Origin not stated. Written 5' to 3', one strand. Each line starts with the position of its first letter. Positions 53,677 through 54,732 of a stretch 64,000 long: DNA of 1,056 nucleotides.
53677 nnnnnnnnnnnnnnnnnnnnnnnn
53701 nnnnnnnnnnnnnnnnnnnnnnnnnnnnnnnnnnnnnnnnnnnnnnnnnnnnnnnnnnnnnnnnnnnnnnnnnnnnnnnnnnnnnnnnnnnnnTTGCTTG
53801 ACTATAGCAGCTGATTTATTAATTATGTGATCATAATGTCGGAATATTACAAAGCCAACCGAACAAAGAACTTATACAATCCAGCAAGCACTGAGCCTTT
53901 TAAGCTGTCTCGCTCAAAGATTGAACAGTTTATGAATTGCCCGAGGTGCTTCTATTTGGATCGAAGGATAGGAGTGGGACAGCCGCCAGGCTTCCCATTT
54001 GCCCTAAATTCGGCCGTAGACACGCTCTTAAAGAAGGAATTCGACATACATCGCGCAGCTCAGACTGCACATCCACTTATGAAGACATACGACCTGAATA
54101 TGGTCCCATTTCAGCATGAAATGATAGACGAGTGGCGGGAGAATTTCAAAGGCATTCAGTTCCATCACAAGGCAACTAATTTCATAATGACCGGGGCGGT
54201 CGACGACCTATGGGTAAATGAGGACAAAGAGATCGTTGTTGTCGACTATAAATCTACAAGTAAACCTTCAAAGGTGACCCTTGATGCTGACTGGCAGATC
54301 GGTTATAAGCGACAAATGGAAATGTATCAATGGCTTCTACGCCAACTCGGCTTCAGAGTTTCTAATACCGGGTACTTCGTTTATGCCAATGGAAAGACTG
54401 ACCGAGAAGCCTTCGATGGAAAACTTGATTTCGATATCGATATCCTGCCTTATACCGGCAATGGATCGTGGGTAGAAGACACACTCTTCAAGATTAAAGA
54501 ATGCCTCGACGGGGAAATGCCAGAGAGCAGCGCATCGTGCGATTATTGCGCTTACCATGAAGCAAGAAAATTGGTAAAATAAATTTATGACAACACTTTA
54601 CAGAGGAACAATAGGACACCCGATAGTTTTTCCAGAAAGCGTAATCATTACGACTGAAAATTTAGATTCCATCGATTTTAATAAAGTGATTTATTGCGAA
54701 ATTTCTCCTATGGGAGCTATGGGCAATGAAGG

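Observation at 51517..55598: Defence island: RloC-like zinc-hook anticodon nuclease, Cas4-like Fe-S PD-(D/E)xK nuclease and DUF559-like protein next to the methyltransferases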

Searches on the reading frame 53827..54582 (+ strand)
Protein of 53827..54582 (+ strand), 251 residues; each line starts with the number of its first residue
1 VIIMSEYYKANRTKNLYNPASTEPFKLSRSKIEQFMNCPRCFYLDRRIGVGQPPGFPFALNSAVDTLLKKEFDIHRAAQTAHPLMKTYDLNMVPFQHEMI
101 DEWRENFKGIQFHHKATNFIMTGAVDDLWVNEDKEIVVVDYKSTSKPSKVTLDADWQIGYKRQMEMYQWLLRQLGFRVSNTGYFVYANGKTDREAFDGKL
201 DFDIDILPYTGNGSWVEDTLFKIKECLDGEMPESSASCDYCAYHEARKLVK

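Call 3: search_protein_families(library=pfam, proteins=[window:53827-54582:+], max_evalue=0.01)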
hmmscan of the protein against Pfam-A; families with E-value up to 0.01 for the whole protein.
window:53827-54582:+ (251 aa): 3 families
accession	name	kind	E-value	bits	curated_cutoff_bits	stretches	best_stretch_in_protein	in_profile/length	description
PF12705.13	PDDEXK_1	-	5.3e-15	56.5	22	1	95-245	95-244/247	PD-(D/E)XK nuclease superfamily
PF01930.23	Cas_Cas4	-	4.3e-05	24.1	22.7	1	117-245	47-156/160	Domain of unknown function DUF83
PF12684.13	DUF3799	-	0.0015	18.8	26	1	130-242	116-231/233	PDDEXK-like domain of unknown function (DUF3799)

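Call 4: search_protein_families(library=padloc, proteins=[window:53827-54582:+], max_evalue=0.01)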
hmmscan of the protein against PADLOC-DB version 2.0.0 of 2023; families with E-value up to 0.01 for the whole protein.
window:53827-54582:+ (251 aa): 8 families
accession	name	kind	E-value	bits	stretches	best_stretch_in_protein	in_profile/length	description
PDLC01447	Cas4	-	2.5e-10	39.1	1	27-245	5-155/161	"CAS-I,CAS-II,CAS-III,CAS-IV,CAS-V,CAS-VI; acquisition_associated"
PDLC00943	Cas4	-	2.2e-09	35.5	1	125-190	71-128/180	CRISPR-associated protein Cas4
PDLC01250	Cas4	-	5.2e-09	34.6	1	30-190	4-119/168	"CAS-I,CAS-II,CAS-III,CAS-IV,CAS-V,CAS-VI; acquisition_associated"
PDLC00944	Cas4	-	3.4e-06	25.4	1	123-245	68-174/177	Cas4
PDLC02083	Cas4_II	-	9.8e-06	24.1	1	109-242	61-175/186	-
PDLC01611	Cas4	-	3.5e-05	22.2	1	125-245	54-154/158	"CAS-I,CAS-II,CAS-III,CAS-IV,CAS-V,CAS-VI; acquisition_associated"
PDLC02087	Cas4b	-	4.3e-05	21.7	1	116-189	69-136/189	-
PDLC01747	Cas1g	-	0.00041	17.1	1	86-184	26-121/523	-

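Call 9: search_protein_families(library=ncbifam, proteins=[window:53827-54582:+], max_evalue=0.01)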
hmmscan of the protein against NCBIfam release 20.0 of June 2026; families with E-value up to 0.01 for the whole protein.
window:53827-54582:+ (251 aa): 5 families
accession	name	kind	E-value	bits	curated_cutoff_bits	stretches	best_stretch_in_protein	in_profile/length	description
TIGR00372.1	cas4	equivalog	8.3e-09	35.5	65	1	125-190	71-128/180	CRISPR-associated protein Cas4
TIGR02784.1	addA_alphas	equivalog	3.2e-06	25.8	860.75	1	114-174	1060-1117/1138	double-strand break repair helicase AddA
NF010485.0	PRK13909.1-2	equivalog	0.0011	17.2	650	1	127-188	849-900/909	RecB-like helicase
NF049935.1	cas4g_cas1g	exception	0.0055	15.2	560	0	101-191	56-140/546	CRISPR-associated endonuclease Cas4g/Cas1g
NF011112.0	PRK14540.1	equivalog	0.0089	15.9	202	0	88-139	34-85/135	nucleoside-diphosphate kinase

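Call 10: search_protein_families(library=phrogs, proteins=[window:53827-54582:+], max_evalue=0.001)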
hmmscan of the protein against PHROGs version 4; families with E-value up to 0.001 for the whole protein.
window:53827-54582:+ (251 aa): 4 families
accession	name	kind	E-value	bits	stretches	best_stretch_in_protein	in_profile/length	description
phrog_31195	-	unknown function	3.2e-20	73.7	1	26-247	5-224/232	-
phrog_1706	-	DNA, RNA and nucleotide metabolism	2e-08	35.1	1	112-245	113-240/293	CRISPR/Cas system associated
phrog_69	-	DNA, RNA and nucleotide metabolism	6.5e-07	29.7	1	12-184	75-260/501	exonuclease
phrog_1218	-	DNA, RNA and nucleotide metabolism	3.9e-05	24.1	0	118-191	137-211/364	exonuclease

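Call 27: search_protein_families(library=pfam, alignment_id=A2, max_evalue=0.0001)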
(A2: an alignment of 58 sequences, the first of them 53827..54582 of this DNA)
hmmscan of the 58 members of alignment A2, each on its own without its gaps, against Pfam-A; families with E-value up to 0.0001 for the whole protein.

A. member 1, window:53827-54582:+ (251 aa): 2 families
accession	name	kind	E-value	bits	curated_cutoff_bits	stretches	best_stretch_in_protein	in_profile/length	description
PF12705.13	PDDEXK_1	-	5.3e-15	56.5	22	1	95-245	95-244/247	PD-(D/E)XK nuclease superfamily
PF01930.23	Cas_Cas4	-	4.3e-05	24.1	22.7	0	117-245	47-156/160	Domain of unknown function DUF83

B. families by the number of members that match (of 58 scanned): 72 families (the first 25 are shown)
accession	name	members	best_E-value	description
PF04313.20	HSDR_N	6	2.7e-56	Type I restriction enzyme R protein N terminus (HSDR_N)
PF04851.21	ResIII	6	7.5e-23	Type III restriction enzyme, res subunit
PF11867.13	T1RH-like_C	5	3.3e-136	Type I restriction enzyme HindI endonuclease subunit-like, C-terminal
PF18766.7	SWI2_SNF2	5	6.6e-84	SWI2/SNF2 ATPase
PF22679.2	T1R_D3-like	5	1.1e-22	Type I restriction enzyme subunit R domain 3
PF00270.35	DEAD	4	1e-22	DEAD/DEAH box helicase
PF04002.20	RadC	3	2.4e-47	RadC-like JAB domain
PF14464.11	Prok-JAB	3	4.6e-05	Prokaryotic homologs of the JAB domain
PF11074.14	DUF2779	2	1.3e-38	Domain of unknown function(DUF2779)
PF13310.11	Virulence_RhuM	1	1.8e-114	Virulence protein RhuM family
PF01244.27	Peptidase_M19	1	1.8e-63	Membrane dipeptidase (Peptidase family M19)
PF13701.12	DDE_Tnp_1_4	1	7e-56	Transposase DDE domain group 1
PF00144.29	Beta-lactamase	1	3.1e-47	Beta-lactamase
PF10107.15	Endonuc_Holl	1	1.8e-44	Endonuclease related to archaeal Holliday junction resolvase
PF18733.6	HEPN_LA2681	1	1.8e-38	LA2681-like HEPN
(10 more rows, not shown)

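Call 32: find_homologous_proteins(query=window:53827-54582:+, max_evalue=0.00001)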
Query window:53827-54582:+ (251 aa): 8000 proteins with E <= 0.00001 among 8000 candidates; the best 120 are listed.
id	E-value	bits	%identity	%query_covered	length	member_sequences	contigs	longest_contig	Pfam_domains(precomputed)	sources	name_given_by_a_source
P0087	2.9e-171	586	100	99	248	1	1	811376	PF12705.14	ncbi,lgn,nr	ncbi:PD-(D/E)XK nuclease family protein [Candidatus Campbellbacteria bacterium]|nr:MAG: PD-(D/E)XK n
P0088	1.7e-161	554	94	99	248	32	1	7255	PF12705.14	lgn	-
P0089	6.0e-158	542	91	99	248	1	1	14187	PF12705.14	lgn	-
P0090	6.2e-156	535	90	99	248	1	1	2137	PF12705.14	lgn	-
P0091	1.6e-153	527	89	99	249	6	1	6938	PF12705.14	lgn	-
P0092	3.8e-152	523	87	99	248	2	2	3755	PF12705.14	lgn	-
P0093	5.6e-149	513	86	99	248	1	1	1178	PF12705.14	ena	-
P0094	4.7e-142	490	83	97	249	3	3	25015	PF12705.14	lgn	-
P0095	4.4e-141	487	80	99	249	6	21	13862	PF12705.14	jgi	jgi:RecB family exonuclease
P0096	2.8e-140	484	80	99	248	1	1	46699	PF12705.14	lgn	-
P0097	1.2e-139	482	79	98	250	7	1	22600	PF12705.14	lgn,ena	-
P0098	1.3e-139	482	93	86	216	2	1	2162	PF12705.14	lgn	-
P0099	7.4e-138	476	80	97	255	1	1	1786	PF12705.14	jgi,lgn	-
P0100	1.9e-137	475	79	97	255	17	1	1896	PF12705.14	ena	-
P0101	3.5e-137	474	80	97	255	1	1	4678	PF12705.14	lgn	-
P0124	3.5e-132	458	77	97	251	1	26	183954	PF12705.14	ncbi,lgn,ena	-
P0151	9.3e-128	443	73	98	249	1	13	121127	PF01930.24,PF12705.14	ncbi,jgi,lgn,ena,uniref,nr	ncbi:MAG: hypothetical protein A2817_02230 [Candidatus Yanofskybacteria bacterium RIFCSPHIGHO2_01_FU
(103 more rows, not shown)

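Call 33: find_encoding_contigs(protein=P0151, flank=6000, max_places=3)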
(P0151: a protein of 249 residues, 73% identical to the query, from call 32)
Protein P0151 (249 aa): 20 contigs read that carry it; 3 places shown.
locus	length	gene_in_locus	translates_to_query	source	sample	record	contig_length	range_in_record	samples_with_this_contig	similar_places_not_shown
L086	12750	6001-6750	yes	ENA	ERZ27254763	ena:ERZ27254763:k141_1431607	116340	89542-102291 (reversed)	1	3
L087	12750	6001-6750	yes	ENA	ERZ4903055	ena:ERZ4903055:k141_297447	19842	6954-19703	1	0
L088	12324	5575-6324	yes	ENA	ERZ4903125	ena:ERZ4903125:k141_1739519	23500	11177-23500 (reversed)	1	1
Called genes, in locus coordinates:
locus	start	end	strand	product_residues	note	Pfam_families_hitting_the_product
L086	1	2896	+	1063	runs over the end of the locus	PF13091:PLDc_2 (weak), PF04851:ResIII (faint), PF00270:DEAD (faint), PF13401:AAA_22 (faint), PF00176:SNF2-rel_dom, PF00271:Helicase_C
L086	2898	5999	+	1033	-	PF20473:MmeI_Mtase (weak), PF07669:Eco57I, PF02384:N6_Mtase, PF12950:TaqI_C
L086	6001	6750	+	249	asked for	PF12705:PDDEXK_1, PF01930:Cas_Cas4 (weak)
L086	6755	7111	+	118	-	-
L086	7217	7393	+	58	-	-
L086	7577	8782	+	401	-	-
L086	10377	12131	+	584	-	PF00239:Resolvase, PF07508:Recombinase, PF13408:Zn_ribbon_recom (weak)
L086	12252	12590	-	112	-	-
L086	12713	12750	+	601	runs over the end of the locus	PF00009:GTP_EFTU, PF01926:MMR_HSR1 (weak), PF03144:GTP_EFTU_D2, PF22042:EF-G_D2, PF00679:EFG_C, PF21018:BipA_C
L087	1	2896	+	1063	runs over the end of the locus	PF13091:PLDc_2 (weak), PF04851:ResIII (faint), PF00270:DEAD (faint), PF13401:AAA_22 (faint), PF00176:SNF2-rel_dom, PF00271:Helicase_C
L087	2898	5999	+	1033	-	PF20473:MmeI_Mtase (weak), PF07669:Eco57I, PF02384:N6_Mtase, PF12950:TaqI_C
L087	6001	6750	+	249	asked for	PF12705:PDDEXK_1, PF01930:Cas_Cas4 (weak)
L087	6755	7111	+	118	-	-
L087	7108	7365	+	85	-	-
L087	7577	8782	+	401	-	-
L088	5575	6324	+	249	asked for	PF12705:PDDEXK_1, PF01930:Cas_Cas4 (weak)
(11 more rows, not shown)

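Call 34: find_encoding_contigs(protein=P0124, flank=6000, max_places=3)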
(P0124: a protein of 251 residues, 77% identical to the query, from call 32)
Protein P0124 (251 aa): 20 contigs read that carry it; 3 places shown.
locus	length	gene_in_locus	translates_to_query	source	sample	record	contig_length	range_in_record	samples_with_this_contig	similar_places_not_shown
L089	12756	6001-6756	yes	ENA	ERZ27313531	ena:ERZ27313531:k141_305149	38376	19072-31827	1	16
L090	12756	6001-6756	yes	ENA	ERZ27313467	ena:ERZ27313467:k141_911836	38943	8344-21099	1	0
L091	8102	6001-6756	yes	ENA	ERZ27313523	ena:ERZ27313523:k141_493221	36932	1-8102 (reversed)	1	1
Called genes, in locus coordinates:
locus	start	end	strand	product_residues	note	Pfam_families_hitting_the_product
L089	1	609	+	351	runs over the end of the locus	-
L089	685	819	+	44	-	-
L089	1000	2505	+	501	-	PF01726:LexA_DNA_bind, PF00717:Peptidase_S24, PF02086:MethyltransfD12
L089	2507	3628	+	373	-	PF02086:MethyltransfD12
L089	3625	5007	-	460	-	-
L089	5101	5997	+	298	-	PF01939:NucS_C (faint), PF18899:DUF5655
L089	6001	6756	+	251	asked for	PF12705:PDDEXK_1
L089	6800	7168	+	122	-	-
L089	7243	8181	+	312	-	PF00535:Glycos_transf_2, PF10111:Glyco_tranf_2_2 (faint)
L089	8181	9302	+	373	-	PF13439:Glyco_transf_4, PF13477:Glyco_trans_4_2, PF13579:Glyco_trans_4_4, PF20706:GT4-conflict, PF00534:Glycos_transf_1, PF13692:Glyco_trans_1_4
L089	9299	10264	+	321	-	PF00535:Glycos_transf_2, PF13641:Glyco_tranf_2_3, PF13632:Glyco_trans_2_3 (weak)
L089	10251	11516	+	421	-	PF01943:Polysacc_synt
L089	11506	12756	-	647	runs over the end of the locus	-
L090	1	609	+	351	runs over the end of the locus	-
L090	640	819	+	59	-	-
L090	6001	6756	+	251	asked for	PF12705:PDDEXK_1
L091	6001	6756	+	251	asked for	PF12705:PDDEXK_1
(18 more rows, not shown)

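Call 38: find_related_loci(query=window:53827-54582:+, collection=viral_contigs, flank=8000)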
Query window:53827-54582:+ (251 aa) in viral_contigs; peptide patterns used: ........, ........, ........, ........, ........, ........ (x = any residue, [..] = any of these).
5 stretches matched a pattern; 4 encode a relative of the query (tblastn E <= 1e-3); 4 distinct loci.
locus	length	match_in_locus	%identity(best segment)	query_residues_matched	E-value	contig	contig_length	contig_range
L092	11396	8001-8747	77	3-251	3e-140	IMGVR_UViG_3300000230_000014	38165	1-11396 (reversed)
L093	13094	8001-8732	78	3-246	1e-137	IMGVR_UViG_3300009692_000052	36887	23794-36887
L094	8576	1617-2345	77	4-246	2e-131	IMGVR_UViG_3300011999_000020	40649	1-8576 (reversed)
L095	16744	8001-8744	67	4-250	2e-119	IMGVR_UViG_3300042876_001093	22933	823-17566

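Call 44: search_protein_families(library=pfam, proteins=[L093:409-2883:+, L093:2948-4537:+, L093:4518-5636:+, L093:5639-6991:+, L093:6996-8000:+, L093:8795-9409:+, L093:9737-10735:+, L093:11621-12553:+, L089:3625-5007:-], max_evalue=0.001)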
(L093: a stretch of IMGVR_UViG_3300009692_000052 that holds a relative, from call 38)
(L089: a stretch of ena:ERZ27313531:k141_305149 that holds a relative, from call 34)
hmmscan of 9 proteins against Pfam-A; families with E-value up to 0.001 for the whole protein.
L093:409-2883:+ (824 aa): 3 families
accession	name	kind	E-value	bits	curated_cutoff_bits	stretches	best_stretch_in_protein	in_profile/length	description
PF04851.21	ResIII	-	6.1e-38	130.7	22.5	1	116-266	3-164/164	Type III restriction enzyme, res subunit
PF00271.37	Helicase_C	-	4.4e-12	46.7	23.5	1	338-447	7-109/110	Helicase conserved C-terminal domain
PF00270.35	DEAD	-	9.9e-08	32.3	26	1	120-265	3-161/167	DEAD/DEAH box helicase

L093:2948-4537:+ (529 aa): 4 families
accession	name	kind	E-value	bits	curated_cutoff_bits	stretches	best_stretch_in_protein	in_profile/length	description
PF01555.25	N6_N4_Mtase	-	3e-25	89.9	26.7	2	20-78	160-218/221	DNA methylase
PF01170.24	UPF0020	-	1.6e-08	34.9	22.3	0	295-326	105-135/197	RMKL-like, methyltransferase domain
PF03602.21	Cons_hypoth95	-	4.5e-07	30.1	24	0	41-105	41-103/182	Conserved hypothetical protein 95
PF02086.21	MethyltransfD12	-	6.3e-07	29.8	22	1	42-110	21-92/253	D12 class N6 adenine-specific DNA methyltransferase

L093:4518-5636:+ (372 aa): 1 family
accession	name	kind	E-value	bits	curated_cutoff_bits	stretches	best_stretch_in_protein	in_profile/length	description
PF00145.23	DNA_methylase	-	7.4e-81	272.5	22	1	8-367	1-324/324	C-5 cytosine-specific DNA methylase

L093:5639-6991:+ (450 aa): 2 families
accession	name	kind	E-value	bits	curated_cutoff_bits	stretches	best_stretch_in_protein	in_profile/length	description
PF13020.12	NOV_C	-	1.1e-14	54.7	22.1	1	326-419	1-86/91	Protein NO VEIN, C-terminal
PF14591.11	AF0941-like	-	0.0006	20.8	22.6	0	158-269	4-103/113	AF0941-like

L093:6996-8000:+ (334 aa): 1 family
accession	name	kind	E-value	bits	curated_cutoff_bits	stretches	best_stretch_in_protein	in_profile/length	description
PF12358.13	DUF3644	-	1.6e-44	152.1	27.6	1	12-181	2-176/183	Domain of unknown function (DUF3644)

L093:8795-9409:+ (204 aa): 2 families
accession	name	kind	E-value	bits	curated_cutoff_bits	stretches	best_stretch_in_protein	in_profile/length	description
PF10544.15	T5orf172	-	3.2e-17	63.3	20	1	4-88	2-98/101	T5orf172 domain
PF13455.12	MUG113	-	3.5e-14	53.6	22.3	1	17-88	1-71/73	Meiotically up-regulated gene 113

L093:9737-10735:+ (332 aa): 3 families
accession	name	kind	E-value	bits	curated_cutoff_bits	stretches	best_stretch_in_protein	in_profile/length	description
PF02773.21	S-AdoMet_synt_C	-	1.1e-35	123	25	1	207-332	2-137/138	S-adenosylmethionine synthetase, C-terminal domain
PF00438.25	S-AdoMet_synt_N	-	9.2e-22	77.9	33.1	1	9-77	3-71/99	S-adenosylmethionine synthetase, N-terminal domain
PF02772.21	S-AdoMet_synt_M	-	1.8e-17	64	29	1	102-203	3-119/120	S-adenosylmethionine synthetase, central domain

L093:11621-12553:+ (310 aa): 2 families
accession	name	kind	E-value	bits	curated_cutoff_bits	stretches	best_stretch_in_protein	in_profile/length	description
PF00589.27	Phage_integrase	-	8e-23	81.5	27.1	1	106-265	4-160/172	Phage integrase family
PF13495.12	Phage_int_SAM_4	-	0.00013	22.7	27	1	3-84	1-83/85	Phage integrase, N-terminal SAM-like domain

L089:3625-5007:- (460 aa): 0 families

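Call 45: find_related_loci(query=window:53827-54582:+, collection=metagenome_contigs, flank=8000)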
Query window:53827-54582:+ (251 aa) in metagenome_contigs; peptide patterns used: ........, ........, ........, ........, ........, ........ (x = any residue, [..] = any of these).
600 stretches matched a pattern (row limit reached: there are more); 573 encode a relative of the query (tblastn E <= 1e-3); the best 80 are kept; 80 distinct loci.
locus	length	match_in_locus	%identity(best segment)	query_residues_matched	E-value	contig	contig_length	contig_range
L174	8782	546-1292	80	2-250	4e-142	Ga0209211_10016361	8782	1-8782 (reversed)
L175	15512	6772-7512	78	4-250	8e-140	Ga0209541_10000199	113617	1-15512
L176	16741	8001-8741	78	4-250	2e-139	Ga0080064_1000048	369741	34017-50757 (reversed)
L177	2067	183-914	78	3-246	1e-146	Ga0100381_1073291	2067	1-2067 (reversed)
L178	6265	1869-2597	78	4-246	1e-137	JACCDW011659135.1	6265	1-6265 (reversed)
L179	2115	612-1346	77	2-246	2e-144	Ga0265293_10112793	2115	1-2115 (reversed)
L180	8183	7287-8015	77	4-246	1e-134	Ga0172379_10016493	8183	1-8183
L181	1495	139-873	75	2-246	1e-144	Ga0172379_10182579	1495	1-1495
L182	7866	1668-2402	73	2-246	2e-132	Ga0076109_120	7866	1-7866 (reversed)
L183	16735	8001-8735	73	2-246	2e-132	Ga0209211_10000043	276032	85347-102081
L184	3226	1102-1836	74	2-246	1e-136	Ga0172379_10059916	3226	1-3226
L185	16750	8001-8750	74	3-246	1e-131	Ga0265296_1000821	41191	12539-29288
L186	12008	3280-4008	74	4-246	2e-131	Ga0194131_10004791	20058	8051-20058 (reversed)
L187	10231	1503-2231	74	4-246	4e-131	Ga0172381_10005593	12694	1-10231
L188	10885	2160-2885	73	4-245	4e-130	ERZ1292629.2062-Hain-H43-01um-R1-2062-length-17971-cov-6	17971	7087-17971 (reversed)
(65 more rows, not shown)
